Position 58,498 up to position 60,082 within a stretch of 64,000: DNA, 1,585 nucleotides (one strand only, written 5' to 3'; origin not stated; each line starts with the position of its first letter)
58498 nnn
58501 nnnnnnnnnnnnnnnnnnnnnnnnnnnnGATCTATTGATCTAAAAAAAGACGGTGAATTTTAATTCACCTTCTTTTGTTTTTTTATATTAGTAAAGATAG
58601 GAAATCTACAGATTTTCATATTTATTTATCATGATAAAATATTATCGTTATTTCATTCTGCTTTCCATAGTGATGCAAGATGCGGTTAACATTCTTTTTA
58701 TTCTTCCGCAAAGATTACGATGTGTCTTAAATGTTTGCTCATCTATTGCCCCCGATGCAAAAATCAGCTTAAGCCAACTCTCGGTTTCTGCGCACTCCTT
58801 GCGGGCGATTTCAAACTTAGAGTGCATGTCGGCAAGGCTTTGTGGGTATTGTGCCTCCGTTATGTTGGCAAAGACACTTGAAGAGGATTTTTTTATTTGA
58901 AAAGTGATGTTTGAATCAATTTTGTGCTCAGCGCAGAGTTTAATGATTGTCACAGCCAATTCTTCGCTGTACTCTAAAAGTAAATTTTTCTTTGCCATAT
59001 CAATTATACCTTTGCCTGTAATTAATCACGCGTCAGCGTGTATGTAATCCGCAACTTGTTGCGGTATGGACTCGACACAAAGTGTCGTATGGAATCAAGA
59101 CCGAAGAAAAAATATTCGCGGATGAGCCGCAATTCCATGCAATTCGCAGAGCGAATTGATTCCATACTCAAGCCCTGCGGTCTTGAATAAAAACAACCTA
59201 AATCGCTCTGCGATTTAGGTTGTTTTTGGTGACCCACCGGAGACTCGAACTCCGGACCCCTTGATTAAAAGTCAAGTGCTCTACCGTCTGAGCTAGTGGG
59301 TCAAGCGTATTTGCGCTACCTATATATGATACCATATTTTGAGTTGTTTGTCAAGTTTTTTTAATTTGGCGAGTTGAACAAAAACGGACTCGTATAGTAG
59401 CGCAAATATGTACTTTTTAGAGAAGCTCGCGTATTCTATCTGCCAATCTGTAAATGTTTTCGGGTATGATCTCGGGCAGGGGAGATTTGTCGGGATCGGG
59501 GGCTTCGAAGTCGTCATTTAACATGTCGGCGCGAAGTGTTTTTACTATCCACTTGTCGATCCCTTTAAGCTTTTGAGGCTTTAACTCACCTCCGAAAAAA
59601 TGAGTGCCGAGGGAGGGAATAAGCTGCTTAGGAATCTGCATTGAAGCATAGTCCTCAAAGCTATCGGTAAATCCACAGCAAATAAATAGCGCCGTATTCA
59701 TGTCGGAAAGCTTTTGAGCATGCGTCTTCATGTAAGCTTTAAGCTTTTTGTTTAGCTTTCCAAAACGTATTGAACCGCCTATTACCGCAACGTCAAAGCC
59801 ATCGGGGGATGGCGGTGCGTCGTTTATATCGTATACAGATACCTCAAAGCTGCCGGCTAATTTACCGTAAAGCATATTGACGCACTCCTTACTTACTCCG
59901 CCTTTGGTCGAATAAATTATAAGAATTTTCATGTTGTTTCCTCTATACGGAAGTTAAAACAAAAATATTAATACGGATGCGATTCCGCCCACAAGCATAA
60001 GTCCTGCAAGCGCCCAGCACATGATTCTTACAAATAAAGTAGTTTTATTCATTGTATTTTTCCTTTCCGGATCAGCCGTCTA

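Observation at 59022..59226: Hairpin-dense, pseudoknot-compatible element between tRNA-Lys and a four-helix-bundle (Avd/IVS-family) gene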

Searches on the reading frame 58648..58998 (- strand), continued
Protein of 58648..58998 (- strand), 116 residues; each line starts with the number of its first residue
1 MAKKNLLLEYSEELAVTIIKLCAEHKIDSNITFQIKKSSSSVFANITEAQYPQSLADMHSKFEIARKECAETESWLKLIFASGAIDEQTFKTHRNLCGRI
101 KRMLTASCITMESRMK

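Call 99: get_annotated_region(hit=H13, flank=700)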
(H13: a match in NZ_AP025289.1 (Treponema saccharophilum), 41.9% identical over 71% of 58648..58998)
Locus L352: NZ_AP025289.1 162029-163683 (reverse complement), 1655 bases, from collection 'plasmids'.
description: Treponema saccharophilum strain JCM 32279 plasmid pTS1, complete sequence
organism: Treponema saccharophilum (NCBI taxid 165)
taxonomy: Bacteria; Spirochaetota; Spirochaetia; Spirochaetales; Treponemataceae; Treponema; Treponema saccharophilum
host: -; source: -; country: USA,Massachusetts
typing (MOB-suite, as given by PLSDB): non-mobilizable
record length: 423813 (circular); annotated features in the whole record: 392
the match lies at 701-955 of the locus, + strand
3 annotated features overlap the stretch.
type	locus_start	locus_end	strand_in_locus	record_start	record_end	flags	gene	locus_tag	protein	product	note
CDS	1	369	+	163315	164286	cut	-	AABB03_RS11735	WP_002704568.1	DMT family transporter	GO:0055085 - transmembrane transport [Evidence IEA]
CDS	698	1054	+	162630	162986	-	-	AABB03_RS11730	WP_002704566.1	four helix bundle protein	-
CDS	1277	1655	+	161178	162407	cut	-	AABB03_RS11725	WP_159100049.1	DUF4832 domain-containing protein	-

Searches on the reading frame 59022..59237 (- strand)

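Call 10: search_protein_families(library=pfam, proteins=[window:59022-59237:-], max_evalue=1)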
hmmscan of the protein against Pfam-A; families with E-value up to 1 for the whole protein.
window:59022-59237:- (71 aa): 1 family
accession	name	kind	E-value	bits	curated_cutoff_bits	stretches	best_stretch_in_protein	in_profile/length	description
PF21058.3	Stereocilin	-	0.21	11.1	26.6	1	13-57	32-75/397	Stereocilin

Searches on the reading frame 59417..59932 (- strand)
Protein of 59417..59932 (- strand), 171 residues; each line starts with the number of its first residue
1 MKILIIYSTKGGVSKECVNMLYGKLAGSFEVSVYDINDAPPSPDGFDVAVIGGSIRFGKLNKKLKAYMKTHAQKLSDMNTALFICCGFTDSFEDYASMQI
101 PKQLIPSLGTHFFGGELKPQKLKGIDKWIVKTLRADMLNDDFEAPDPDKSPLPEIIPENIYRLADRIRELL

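Call 10: search_protein_families(library=pfam, proteins=[window:59417-59932:-], max_evalue=1)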
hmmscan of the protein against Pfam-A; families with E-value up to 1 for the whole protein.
window:59417-59932:- (171 aa): 3 families
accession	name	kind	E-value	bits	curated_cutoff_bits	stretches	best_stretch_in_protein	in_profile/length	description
PF12724.12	Flavodoxin_5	-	7.6e-19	68.9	27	1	4-134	1-135/145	Flavodoxin domain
PF12641.12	Flavodoxin_3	-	0.0013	19.1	27.5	1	4-95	1-86/160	Flavodoxin domain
PF03358.20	FMN_red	-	0.018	15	24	0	1-41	1-43/152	NADPH-dependent FMN reductase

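Call 34: find_related_loci(query=window:59417-59932:-, collection=metagenome_contigs, flank=3500)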
Query window:59417-59932:- (171 aa) in metagenome_contigs; peptide patterns used: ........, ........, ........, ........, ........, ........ (x = any residue, [..] = any of these).
80 stretches matched a pattern, but none encodes a relative of the query by tblastn (E <= 1e-3).
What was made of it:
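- Tried and rejected: No relatives were found (call 34).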

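Call 35: find_homologous_proteins(query=window:59417-59932:-, max_evalue=1e-20)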
Query window:59417-59932:- (171 aa): 148 proteins with E <= 1e-20 among 215 candidates; the best 120 are listed.
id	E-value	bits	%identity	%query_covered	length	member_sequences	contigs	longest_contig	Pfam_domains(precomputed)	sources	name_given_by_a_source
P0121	4.0e-102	357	91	100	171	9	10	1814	PF12724.13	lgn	-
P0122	3.0e-101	354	90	100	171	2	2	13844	PF12724.13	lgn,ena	-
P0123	2.0e-100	351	90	100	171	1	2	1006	PF12724.13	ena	-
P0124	7.6e-100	349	90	100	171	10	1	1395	PF12724.13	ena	-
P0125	9.6e-98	343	87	100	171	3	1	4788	PF12724.13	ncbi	-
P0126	3.5e-97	341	87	100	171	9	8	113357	PF12724.13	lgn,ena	-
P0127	3.4e-96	338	87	100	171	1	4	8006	PF12724.13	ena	-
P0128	6.2e-79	281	71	100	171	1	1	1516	PF12724.13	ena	-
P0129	2.9e-74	266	68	100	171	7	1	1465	PF12724.13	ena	-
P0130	1.0e-73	264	67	100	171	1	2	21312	PF12724.13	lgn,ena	-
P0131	1.1e-73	264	66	100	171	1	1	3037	PF12724.13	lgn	-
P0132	2.7e-73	263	67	100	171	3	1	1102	PF12724.13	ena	-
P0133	1.9e-72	260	64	100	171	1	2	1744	PF12724.13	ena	-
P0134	3.4e-72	259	68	100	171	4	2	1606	PF12724.13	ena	-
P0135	4.7e-72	259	65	100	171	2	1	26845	PF12724.13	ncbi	-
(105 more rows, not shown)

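Call 36: find_encoding_contigs(protein=P0126, flank=2500, max_places=4)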
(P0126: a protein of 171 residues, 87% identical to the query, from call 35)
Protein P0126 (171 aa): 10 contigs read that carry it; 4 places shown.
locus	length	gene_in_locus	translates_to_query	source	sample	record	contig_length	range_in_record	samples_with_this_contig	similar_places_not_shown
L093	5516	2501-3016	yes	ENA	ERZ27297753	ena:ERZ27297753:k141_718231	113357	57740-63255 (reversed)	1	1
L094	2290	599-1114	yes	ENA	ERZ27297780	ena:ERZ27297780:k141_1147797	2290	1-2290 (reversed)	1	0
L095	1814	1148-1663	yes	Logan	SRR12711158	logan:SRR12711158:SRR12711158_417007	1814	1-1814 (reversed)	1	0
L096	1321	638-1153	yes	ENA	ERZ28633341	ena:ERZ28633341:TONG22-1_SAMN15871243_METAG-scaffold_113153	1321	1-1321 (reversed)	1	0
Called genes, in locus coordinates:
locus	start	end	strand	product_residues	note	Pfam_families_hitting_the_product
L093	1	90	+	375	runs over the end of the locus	PF01300:Sua5_yciO_yrdC, PF03481:Sua5_C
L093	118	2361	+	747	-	PF00521:DNA_topoisoIV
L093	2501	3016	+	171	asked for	PF12724:Flavodoxin_5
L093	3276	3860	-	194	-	PF00440:TetR_N (weak)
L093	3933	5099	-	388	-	PF14907:NTP_transf_5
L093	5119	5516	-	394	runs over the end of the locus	PF02350:Epimerase_2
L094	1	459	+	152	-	?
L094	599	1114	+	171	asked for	PF12724:Flavodoxin_5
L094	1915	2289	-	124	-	?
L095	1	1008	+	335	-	?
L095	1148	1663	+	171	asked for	PF12724:Flavodoxin_5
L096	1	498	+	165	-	?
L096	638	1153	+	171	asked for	PF12724:Flavodoxin_5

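Call 37: find_encoding_contigs(protein=P0122, flank=2500, max_places=3)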
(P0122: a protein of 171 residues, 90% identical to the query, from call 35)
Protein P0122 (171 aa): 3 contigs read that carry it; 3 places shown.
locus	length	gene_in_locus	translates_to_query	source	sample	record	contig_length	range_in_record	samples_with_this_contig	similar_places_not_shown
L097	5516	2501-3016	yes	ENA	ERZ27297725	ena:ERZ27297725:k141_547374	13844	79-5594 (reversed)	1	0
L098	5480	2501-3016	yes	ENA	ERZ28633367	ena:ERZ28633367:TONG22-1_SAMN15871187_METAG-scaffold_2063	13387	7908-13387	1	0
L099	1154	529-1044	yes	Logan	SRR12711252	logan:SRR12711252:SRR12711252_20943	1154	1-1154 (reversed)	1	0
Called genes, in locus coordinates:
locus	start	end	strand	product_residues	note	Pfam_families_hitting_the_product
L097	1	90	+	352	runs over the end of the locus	PF01300:Sua5_yciO_yrdC, PF03481:Sua5_C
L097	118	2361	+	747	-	PF00521:DNA_topoisoIV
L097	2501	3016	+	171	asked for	PF12724:Flavodoxin_5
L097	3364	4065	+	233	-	-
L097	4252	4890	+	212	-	-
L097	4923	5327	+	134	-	-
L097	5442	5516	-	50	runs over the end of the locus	?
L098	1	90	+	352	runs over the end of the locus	PF01300:Sua5_yciO_yrdC, PF03481:Sua5_C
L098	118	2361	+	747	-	PF00521:DNA_topoisoIV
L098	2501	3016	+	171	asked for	PF12724:Flavodoxin_5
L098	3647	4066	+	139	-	-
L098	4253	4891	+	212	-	-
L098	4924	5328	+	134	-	-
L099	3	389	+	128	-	?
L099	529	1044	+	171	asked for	PF12724:Flavodoxin_5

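Call 38: find_encoding_contigs(protein=P0130, flank=2500, max_places=3)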
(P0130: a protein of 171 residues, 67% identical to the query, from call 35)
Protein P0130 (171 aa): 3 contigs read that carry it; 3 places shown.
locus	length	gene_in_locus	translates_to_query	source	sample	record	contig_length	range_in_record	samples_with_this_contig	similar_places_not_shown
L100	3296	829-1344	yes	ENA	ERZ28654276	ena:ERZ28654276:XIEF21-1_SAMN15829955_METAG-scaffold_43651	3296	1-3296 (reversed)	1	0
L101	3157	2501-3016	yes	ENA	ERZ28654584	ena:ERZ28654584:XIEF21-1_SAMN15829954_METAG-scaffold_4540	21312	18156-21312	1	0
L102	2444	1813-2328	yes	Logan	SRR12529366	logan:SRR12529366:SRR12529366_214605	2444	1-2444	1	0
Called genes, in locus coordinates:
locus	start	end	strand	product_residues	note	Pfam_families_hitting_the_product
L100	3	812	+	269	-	?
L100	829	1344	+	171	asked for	PF12724:Flavodoxin_5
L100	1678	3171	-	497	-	PF08281:Sigma70_r4_2, PF04545:Sigma70_r4 (weak)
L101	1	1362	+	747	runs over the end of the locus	PF00521:DNA_topoisoIV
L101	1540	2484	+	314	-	PF03547:Mem_trans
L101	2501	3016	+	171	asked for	PF12724:Flavodoxin_5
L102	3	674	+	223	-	?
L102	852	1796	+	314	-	PF03547:Mem_trans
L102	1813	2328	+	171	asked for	PF12724:Flavodoxin_5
